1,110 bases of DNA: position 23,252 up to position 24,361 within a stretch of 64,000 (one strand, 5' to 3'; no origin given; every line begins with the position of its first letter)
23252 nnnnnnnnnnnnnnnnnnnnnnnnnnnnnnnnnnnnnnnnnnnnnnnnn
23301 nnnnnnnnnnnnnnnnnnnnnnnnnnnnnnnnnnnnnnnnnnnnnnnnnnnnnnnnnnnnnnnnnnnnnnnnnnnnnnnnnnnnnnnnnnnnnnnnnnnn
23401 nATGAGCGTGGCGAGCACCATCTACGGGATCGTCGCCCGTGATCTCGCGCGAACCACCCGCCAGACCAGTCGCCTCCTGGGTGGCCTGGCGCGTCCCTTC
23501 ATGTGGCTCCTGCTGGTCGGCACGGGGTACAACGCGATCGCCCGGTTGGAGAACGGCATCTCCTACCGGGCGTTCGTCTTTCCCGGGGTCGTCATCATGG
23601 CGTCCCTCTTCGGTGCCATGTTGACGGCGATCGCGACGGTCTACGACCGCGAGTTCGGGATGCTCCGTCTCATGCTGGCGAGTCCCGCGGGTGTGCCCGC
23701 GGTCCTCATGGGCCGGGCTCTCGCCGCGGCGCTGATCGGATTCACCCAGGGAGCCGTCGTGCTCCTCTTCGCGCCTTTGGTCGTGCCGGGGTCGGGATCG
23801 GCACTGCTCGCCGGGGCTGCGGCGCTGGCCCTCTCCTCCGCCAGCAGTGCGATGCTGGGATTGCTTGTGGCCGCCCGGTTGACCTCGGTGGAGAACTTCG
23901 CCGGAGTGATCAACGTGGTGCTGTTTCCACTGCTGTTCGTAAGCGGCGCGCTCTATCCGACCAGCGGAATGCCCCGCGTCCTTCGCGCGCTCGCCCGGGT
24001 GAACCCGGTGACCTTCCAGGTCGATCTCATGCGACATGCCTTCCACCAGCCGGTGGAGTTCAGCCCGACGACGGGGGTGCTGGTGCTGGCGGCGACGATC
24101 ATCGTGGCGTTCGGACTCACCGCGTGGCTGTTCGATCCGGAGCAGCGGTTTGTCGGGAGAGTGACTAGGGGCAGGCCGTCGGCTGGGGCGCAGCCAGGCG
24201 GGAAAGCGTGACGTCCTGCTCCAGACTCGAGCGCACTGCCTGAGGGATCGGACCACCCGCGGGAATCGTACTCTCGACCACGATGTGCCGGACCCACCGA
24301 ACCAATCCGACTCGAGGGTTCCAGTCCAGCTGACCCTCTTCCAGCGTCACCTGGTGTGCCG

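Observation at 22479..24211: ABC-2 exporter translationally coupled to pqqE: candidate PQQ (or PqqA-derived product) export system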

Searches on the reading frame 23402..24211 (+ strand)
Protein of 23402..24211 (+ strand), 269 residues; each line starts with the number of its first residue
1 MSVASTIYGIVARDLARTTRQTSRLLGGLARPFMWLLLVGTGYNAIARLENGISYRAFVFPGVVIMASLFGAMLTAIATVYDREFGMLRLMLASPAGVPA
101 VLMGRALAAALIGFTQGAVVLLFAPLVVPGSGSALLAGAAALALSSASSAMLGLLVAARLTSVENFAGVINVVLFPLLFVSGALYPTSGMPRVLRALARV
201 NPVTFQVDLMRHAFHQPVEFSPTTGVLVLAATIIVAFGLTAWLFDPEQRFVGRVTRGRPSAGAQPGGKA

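Call 3: search_protein_families(library=pfam, proteins=[window:23402-24211:+])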
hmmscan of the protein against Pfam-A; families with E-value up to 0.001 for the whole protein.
window:23402-24211:+ (269 aa): 2 families
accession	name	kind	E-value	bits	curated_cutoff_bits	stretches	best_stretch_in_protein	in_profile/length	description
PF01061.29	ABC2_membrane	-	2.4e-26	93.1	26.9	1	10-214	6-210/211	ABC-2 type transporter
PF12698.13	ABC2_membrane_3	-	6.1e-13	49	31.6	1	54-241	159-346/347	ABC-2 family transporter protein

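Call 5: search_protein_families(library=ncbifam, proteins=[window:23402-24211:+], max_evalue=0.00001)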
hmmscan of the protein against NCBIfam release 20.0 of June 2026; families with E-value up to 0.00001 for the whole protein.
window:23402-24211:+ (269 aa): 6 families
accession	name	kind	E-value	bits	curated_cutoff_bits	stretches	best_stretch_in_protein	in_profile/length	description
TIGR03861.1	phenyl_ABC_PedC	subfamily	1.6e-40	139.3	241.35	1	7-247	4-251/253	alcohol ABC transporter, permease protein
TIGR01247.1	drrB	subfamily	5.1e-38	131.1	223.05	1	13-240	1-232/236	daunorubicin resistance ABC transporter membrane protein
NF011648.0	PRK15066.1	subfamily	6.7e-17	61.9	225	1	9-245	12-250/257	ABC transporter permease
TIGR01291.1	nodJ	subfamily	3.7e-14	52.9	206.65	1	20-234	21-239/253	ABC-2 type transporter, NodJ family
NF033858.1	ABC2_perm_RbbA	equivalog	6.6e-11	40.9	1050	1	60-243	716-903/909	ribosome-associated ATPase/putative transporter RbbA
TIGR00025.1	Mtu_efflux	paralog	1.8e-09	37.5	146.9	1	58-238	41-227/238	ABC transporter efflux protein, DrrB family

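Call 8: find_homologous_proteins(query=window:23402-24211:+)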
Query window:23402-24211:+ (269 aa): 1104 proteins with E <= 0.001 among 8000 candidates; the best 120 are listed.
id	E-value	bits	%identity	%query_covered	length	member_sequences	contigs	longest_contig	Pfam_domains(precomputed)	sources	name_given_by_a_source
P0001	3.7e-160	549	100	100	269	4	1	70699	PF01061.30,PF12698.14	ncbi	ncbi:MAG: ABC transporter permease [Gemmatimonadales bacterium]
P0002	1.3e-138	479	88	100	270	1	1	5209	PF01061.30,PF12698.14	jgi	jgi:ABC-2 type transport system permease protein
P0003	3.0e-137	474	86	100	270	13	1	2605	PF01061.30,PF12698.14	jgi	-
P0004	1.1e-136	472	86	100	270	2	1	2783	PF01061.30,PF12698.14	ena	-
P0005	2.2e-135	468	85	100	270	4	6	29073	PF01061.30,PF12698.14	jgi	jgi:ABC-2 type transport system permease protein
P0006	3.3e-135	467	87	100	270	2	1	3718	PF01061.30,PF12698.14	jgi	jgi:ABC-2 type transport system permease protein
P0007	6.6e-135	466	87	100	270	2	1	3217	PF01061.30,PF12698.14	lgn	-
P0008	6.9e-135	466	86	100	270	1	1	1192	PF01061.30,PF12698.14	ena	-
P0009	9.7e-135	466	86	100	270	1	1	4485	PF01061.30,PF12698.14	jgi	jgi:ABC-2 type transport system permease protein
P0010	1.2e-133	462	85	99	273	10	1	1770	PF01061.30,PF12698.14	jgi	jgi:ABC-2 type transport system permease protein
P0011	8.6e-133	459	86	98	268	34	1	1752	PF01061.30,PF12698.14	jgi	jgi:ABC-2 type transport system permease protein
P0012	1.4e-128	446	84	99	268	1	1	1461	PF01061.30,PF12698.14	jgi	jgi:ABC-2 type transport system permease protein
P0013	2.1e-126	438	83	99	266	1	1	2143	PF01061.30,PF12698.14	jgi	jgi:ABC-2 type transport system permease protein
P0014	4.9e-124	431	81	99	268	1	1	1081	PF01061.30,PF12698.14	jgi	jgi:ABC-2 type transport system permease protein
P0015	1.8e-116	406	75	100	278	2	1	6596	PF01061.30,PF12698.14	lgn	-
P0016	2.5e-116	405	79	97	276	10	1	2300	PF01061.30,PF12698.14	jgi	jgi:ABC-2 type transport system permease protein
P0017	1.5e-114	400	78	99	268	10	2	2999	PF01061.30,PF12698.14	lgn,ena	-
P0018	4.1e-114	398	78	97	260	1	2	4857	PF01061.30,PF12698.14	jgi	jgi:ABC-2 type transport system permease protein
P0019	1.8e-113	396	78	96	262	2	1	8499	PF01061.30,PF12698.14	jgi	jgi:ABC-2 type transport system permease protein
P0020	2.1e-113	396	77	94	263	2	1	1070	PF01061.30,PF12698.14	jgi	jgi:ABC-2 type transport system permease protein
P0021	2.4e-113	396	79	94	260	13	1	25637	PF01061.30,PF12698.14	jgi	jgi:ABC-2 type transport system permease protein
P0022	4.5e-113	395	76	97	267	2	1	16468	PF01061.30,PF12698.14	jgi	jgi:ABC-2 type transport system permease protein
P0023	5.8e-113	394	78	94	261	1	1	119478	PF01061.30,PF12698.14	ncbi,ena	-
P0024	1.1e-112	394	77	94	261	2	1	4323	PF01061.30,PF12698.14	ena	-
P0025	1.5e-112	393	75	99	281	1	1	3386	PF01061.30,PF12698.14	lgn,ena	-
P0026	1.7e-112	393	76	95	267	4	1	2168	PF01061.30,PF12698.14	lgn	-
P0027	1.9e-112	393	77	95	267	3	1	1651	PF01061.30,PF12698.14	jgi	jgi:ABC-2 type transport system permease protein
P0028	1.9e-112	393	78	96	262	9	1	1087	PF01061.30,PF12698.14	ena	-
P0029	1.9e-112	393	74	99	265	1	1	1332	PF01061.30,PF12698.14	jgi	jgi:ABC-2 type transport system permease protein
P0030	2.1e-112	393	74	99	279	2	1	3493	PF03379.20,PF01061.30,PF12698.14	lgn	-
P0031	2.5e-112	392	75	99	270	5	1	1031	PF01061.30,PF12698.14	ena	-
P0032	3.1e-112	392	76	94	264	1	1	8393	PF01061.30,PF12698.14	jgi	jgi:ABC-2 type transport system permease protein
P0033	3.3e-112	392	76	94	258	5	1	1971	PF01061.30,PF12698.14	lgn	-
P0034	3.5e-112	392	76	97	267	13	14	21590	PF01061.30,PF12698.14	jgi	jgi:ABC-2 type transport system permease protein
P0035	3.5e-112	392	79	96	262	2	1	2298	PF01061.30,PF12698.14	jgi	jgi:ABC-2 type transport system permease protein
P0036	3.8e-112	392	75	97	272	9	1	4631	PF01061.30,PF12698.14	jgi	jgi:ABC-2 type transport system permease protein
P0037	3.8e-112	392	77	94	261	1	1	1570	PF01061.30,PF12698.14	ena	-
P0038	4.6e-112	392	76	98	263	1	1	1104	PF01061.30,PF12698.14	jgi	jgi:ABC-2 type transport system permease protein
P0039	5.2e-112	391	77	94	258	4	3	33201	PF01061.30,PF12698.14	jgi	jgi:ABC-2 type transport system permease protein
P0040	5.3e-112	391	75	95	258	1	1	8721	PF03379.20,PF01061.30,PF12698.14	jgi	jgi:ABC-2 type transport system permease protein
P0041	6.1e-112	391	77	97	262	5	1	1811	PF01061.30,PF12698.14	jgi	jgi:ABC-2 type transport system permease protein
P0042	7.0e-112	391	72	99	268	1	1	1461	PF01061.30,PF12698.14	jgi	jgi:ABC-2 type transport system permease protein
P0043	8.2e-112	391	75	95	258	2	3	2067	PF01061.30,PF12698.14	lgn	-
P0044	8.3e-112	391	77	95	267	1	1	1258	PF01061.30,PF12698.14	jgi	-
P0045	1.1e-111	390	78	94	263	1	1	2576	PF01061.30,PF12698.14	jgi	-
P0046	1.1e-111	390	77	96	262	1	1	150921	PF01061.30,PF12698.14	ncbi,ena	-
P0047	1.3e-111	390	77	96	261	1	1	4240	PF01061.30,PF12698.14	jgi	jgi:ABC-2 type transport system permease protein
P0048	1.3e-111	390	77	98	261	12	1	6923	PF01061.30,PF12698.14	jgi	jgi:ABC-2 type transport system permease protein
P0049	1.4e-111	390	78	94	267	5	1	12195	PF01061.30,PF12698.14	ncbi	-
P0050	1.6e-111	390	77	93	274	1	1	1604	PF01061.30,PF12698.14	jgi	jgi:ABC-2 type transport system permease protein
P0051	1.8e-111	390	79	93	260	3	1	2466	PF01061.30,PF12698.14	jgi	jgi:ABC-2 type transport system permease protein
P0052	1.9e-111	390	77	96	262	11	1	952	PF01061.30,PF12698.14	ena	-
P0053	2.5e-111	389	77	94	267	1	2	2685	PF01061.30,PF12698.14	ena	-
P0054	4.0e-111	388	78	93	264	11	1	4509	PF01061.30,PF12698.14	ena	-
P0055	4.2e-111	388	76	97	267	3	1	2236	PF01061.30,PF12698.14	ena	-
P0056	5.2e-111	388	77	95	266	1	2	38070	PF01061.30,PF12698.14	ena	-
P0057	5.4e-111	388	77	96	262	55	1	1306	PF01061.30,PF12698.14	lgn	-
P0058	6.6e-111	388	76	97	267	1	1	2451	PF01061.30,PF12698.14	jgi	-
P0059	6.7e-111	388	75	95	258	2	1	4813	PF01061.30,PF12698.14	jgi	jgi:ABC-2 type transport system permease protein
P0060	7.6e-111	388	75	97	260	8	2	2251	PF01061.30,PF12698.14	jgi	jgi:ABC-2 type transport system permease protein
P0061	8.3e-111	387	78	93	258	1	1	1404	PF01061.30,PF12698.14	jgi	jgi:ABC-2 type transport system permease protein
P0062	8.3e-111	387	78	94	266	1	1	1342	PF01061.30,PF12698.14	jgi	-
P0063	9.0e-111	387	75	97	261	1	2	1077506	PF01061.30,PF12698.14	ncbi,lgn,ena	-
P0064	1.0e-110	387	77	94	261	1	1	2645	PF01061.30,PF12698.14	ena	-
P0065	1.3e-110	387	76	98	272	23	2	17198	PF01061.30,PF12698.14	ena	-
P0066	1.5e-110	387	77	96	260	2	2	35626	PF01061.30,PF12698.14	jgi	jgi:ABC-2 type transport system permease protein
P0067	1.6e-110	387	74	97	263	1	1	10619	PF01061.30,PF12698.14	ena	-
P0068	1.6e-110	387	77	93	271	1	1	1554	PF01061.30,PF12698.14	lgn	-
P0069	1.6e-110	386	77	92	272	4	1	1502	PF01061.30,PF12698.14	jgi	jgi:ABC-2 type transport system permease protein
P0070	1.7e-110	386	74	97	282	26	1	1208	PF01061.30,PF12698.14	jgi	jgi:ABC-2 type transport system permease protein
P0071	2.4e-110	386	76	94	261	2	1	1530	PF01061.30,PF12698.14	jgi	jgi:ABC-2 type transport system permease protein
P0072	3.2e-110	385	75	95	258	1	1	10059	PF01061.30,PF12698.14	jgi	jgi:ABC-2 type transport system permease protein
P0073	3.3e-110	385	77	94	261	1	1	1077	PF03379.20,PF01061.30,PF12698.14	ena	-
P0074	3.7e-110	385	75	95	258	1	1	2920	PF01061.30,PF12698.14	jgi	jgi:ABC-2 type transport system permease protein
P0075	4.2e-110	385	77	95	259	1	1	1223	PF01061.30,PF12698.14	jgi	jgi:ABC-2 type transport system permease protein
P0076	4.6e-110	385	76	95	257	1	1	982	PF01061.30,PF12698.14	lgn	-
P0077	5.1e-110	385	78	92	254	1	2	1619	PF01061.30,PF12698.14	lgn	-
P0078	5.4e-110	385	75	96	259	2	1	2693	PF01061.30,PF12698.14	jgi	jgi:ABC-2 type transport system permease protein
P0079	7.0e-110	384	75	95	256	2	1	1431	PF01061.30,PF12698.14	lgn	-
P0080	7.5e-110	384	76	94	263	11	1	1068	PF01061.30,PF12698.14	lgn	-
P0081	9.3e-110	384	75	94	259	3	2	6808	PF01061.30,PF12698.14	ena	-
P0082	9.3e-110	384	75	96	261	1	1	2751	PF03379.20,PF01061.30,PF12698.14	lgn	-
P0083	1.0e-109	384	74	95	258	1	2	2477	PF01061.30,PF12698.14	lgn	-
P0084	1.4e-109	383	73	99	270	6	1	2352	PF01061.30,PF12698.14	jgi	jgi:ABC-2 type transport system permease protein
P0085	1.5e-109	383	77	94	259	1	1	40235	PF01061.30,PF12698.14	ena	-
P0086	1.6e-109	383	73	94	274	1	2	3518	PF12679.14,PF01061.30,PF12698.14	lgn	-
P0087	1.7e-109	383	71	96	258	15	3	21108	PF03379.20,PF01061.30,PF12698.14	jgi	jgi:ABC-2 type transport system permease protein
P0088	1.9e-109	383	73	99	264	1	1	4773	PF03379.20,PF01061.30,PF12698.14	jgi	jgi:ABC-2 type transport system permease protein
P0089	1.9e-109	383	73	94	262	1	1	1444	PF01061.30,PF12698.14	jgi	jgi:ABC-2 type transport system permease protein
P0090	2.0e-109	383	75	95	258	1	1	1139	PF01061.30,PF12698.14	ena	-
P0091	2.0e-109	383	77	94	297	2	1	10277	PF01061.30,PF12698.14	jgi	jgi:ABC-2 type transport system permease protein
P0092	2.2e-109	383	74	99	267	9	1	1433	PF01061.30,PF12698.14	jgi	jgi:ABC-2 type transport system permease protein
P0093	2.4e-109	383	75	95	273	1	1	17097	PF01061.30,PF12698.14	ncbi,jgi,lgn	ncbi:MAG TPA: ABC transporter permease [Gemmatimonadales bacterium]|jgi:ABC-2 type transport system 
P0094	2.5e-109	383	75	96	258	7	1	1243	PF01061.30,PF12698.14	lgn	-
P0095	2.7e-109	383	74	95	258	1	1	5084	PF01061.30,PF12698.14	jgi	jgi:ABC-2 type transport system permease protein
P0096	2.8e-109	382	76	97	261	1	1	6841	PF01061.30,PF12698.14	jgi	jgi:ABC-2 type transport system permease protein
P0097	2.8e-109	382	74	96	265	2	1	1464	PF01061.30,PF12698.14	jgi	jgi:ABC-2 type transport system permease protein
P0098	2.8e-109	382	76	93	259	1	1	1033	PF03379.20,PF01061.30,PF12698.14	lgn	-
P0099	2.9e-109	382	76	94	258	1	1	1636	PF01061.30,PF12698.14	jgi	jgi:ABC-2 type transport system permease protein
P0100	3.2e-109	382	72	94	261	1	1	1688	PF01061.30,PF12698.14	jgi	jgi:ABC-2 type transport system permease protein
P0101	3.5e-109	382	74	93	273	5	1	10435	PF01061.30,PF12698.14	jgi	jgi:ABC-2 type transport system permease protein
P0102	3.7e-109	382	75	94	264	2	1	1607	PF01061.30,PF12698.14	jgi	jgi:ABC-2 type transport system permease protein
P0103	3.8e-109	382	77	94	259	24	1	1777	PF01061.30,PF12698.14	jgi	jgi:ABC-2 type transport system permease protein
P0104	3.9e-109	382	77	96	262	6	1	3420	PF01061.30,PF12698.14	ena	-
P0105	4.3e-109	382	76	93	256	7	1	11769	PF01061.30,PF12698.14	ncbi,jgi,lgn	ncbi:MAG TPA: ABC transporter permease [Gemmatimonadales bacterium]|jgi:ABC-2 type transport system 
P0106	4.9e-109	382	73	96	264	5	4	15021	PF01061.30,PF12698.14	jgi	jgi:ABC-2 type transport system permease protein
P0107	5.0e-109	382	73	94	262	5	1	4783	PF01061.30,PF12698.14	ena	-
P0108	5.0e-109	382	73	95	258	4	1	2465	PF01061.30,PF12698.14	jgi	jgi:ABC-2 type transport system permease protein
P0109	5.4e-109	382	77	93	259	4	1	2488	PF01061.30,PF12698.14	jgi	jgi:ABC-2 type transport system permease protein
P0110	5.8e-109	381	74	96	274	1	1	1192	PF01061.30,PF12698.14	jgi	jgi:ABC-2 type transport system permease protein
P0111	6.0e-109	381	72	100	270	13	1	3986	PF01061.30,PF12698.14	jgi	jgi:ABC-2 type transport system permease protein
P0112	6.3e-109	381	73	94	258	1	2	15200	PF01061.30,PF12698.14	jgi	jgi:ABC-2 type transport system permease protein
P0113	6.9e-109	381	75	97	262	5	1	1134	PF01061.30,PF12698.14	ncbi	-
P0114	7.0e-109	381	73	97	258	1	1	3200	PF01061.30,PF12698.14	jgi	jgi:ABC-2 type transport system permease protein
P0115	7.5e-109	381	71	96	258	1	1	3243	PF01061.30,PF12698.14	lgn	-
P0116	7.5e-109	381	74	95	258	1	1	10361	PF01061.30,PF12698.14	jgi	jgi:ABC-2 type transport system permease protein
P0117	9.1e-109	381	72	99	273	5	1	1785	PF01061.30,PF12698.14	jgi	jgi:ABC-2 type transport system permease protein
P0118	9.2e-109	381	73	97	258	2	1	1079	PF01061.30,PF12698.14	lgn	-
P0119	1.1e-108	380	75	97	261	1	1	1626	PF01061.30,PF12698.14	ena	-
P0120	1.3e-108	380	74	96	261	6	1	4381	PF12679.14,PF01061.30,PF12698.14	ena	-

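Call 10: find_encoding_contigs(protein=P0063, flank=10000, max_places=3)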
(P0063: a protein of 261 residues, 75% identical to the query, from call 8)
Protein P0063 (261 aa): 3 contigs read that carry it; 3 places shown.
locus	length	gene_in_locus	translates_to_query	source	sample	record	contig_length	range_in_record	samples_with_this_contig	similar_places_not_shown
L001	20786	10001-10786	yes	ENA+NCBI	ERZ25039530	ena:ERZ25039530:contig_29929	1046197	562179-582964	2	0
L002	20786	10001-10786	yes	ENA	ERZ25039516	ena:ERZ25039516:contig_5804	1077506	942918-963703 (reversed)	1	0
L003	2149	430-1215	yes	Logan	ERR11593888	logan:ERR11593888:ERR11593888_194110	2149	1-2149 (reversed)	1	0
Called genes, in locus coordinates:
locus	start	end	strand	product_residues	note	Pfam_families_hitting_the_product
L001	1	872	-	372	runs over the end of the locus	PF07719:TPR_2 (faint), PF12895:ANAPC3 (faint), PF13428:TPR_14 (faint), PF13431:TPR_17 (faint), PF00515:TPR_1 (faint), PF13374:TPR_10 (faint), PF13414:TPR_11 (faint), PF13432:TPR_16 (faint), +1 more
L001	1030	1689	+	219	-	PF00440:TetR_N, PF16859:TetR_C_11 (weak), PF14246:TetR_C_7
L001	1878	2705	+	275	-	PF07690:MFS_1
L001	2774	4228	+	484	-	PF00672:HAMP, PF00512:HisKA, PF02518:HATPase_c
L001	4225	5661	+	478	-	PF00004:AAA (faint), PF00072:Response_reg, PF00158:Sigma54_activat, PF14532:Sigma54_activ_2, PF07728:AAA_5 (weak), PF25601:AAA_lid_14, PF02954:HTH_8, PF13556:HTH_30 (weak)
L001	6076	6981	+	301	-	PF12706:Lactamase_B_2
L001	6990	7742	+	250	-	PF03070:TENA_THI-4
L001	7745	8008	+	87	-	PF05402:PqqD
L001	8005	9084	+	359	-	PF04055:Radical_SAM, PF13186:SPASM (weak)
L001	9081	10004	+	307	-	PF00005:ABC_tran, PF13304:AAA_21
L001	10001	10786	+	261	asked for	PF01061:ABC2_membrane, PF12698:ABC2_membrane_3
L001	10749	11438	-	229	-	-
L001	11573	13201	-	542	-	PF00171:Aldedh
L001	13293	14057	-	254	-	PF01569:PAP2, PF14378:PAP2_3 (weak)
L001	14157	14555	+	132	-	-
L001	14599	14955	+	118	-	PF03091:CutA1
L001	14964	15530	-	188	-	-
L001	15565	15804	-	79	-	PF13490:zf-HC2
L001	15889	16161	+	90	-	-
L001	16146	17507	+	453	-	PF03606:DcuC, PF03553:Na_H_antiporter (weak)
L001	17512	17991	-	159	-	PF21352:Zn_ribbon_Thio2 (weak), PF08534:Redoxin (weak), PF00085:Thioredoxin, PF13098:Thioredoxin_2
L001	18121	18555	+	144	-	PF00583:Acetyltransf_1, PF13673:Acetyltransf_10 (weak), PF13508:Acetyltransf_7 (faint)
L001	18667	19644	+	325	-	PF03405:FA_desaturase_2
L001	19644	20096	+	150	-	-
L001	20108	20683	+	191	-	PF02325:CCB3_YggT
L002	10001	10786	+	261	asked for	PF01061:ABC2_membrane, PF12698:ABC2_membrane_3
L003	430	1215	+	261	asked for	PF01061:ABC2_membrane, PF12698:ABC2_membrane_3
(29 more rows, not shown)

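Call 15: search_protein_representatives(protein=window:23402-24211:+)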
Query: 269 residues. Proteins with E-value up to 0.001 (for the whole library): 5455; up to 1e-10: 1086; up to 1e-30: 52. The best 150 are listed.
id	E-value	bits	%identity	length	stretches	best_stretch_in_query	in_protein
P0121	4.2e-109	380.2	73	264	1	2-265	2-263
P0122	3.3e-78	279.0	38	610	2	3-260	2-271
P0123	1.1e-68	247.7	63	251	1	2-202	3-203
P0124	6.3e-62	225.7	61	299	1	1-259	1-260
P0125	4.2e-58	213.2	67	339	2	119-223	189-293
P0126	1.0e-52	195.5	65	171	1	4-155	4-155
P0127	1.3e-51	191.9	62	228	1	6-174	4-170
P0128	5.2e-50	186.6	71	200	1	1-131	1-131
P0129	5.6e-50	186.6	65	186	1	112-268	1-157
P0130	6.5e-50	186.3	39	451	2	4-214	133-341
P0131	5.7e-49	183.2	74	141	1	1-129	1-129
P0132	1.1e-48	182.4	64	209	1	34-200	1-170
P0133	7.4e-48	179.6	73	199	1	87-222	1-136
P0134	1.5e-46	175.3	39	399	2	6-252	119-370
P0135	5.5e-46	173.5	42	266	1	9-255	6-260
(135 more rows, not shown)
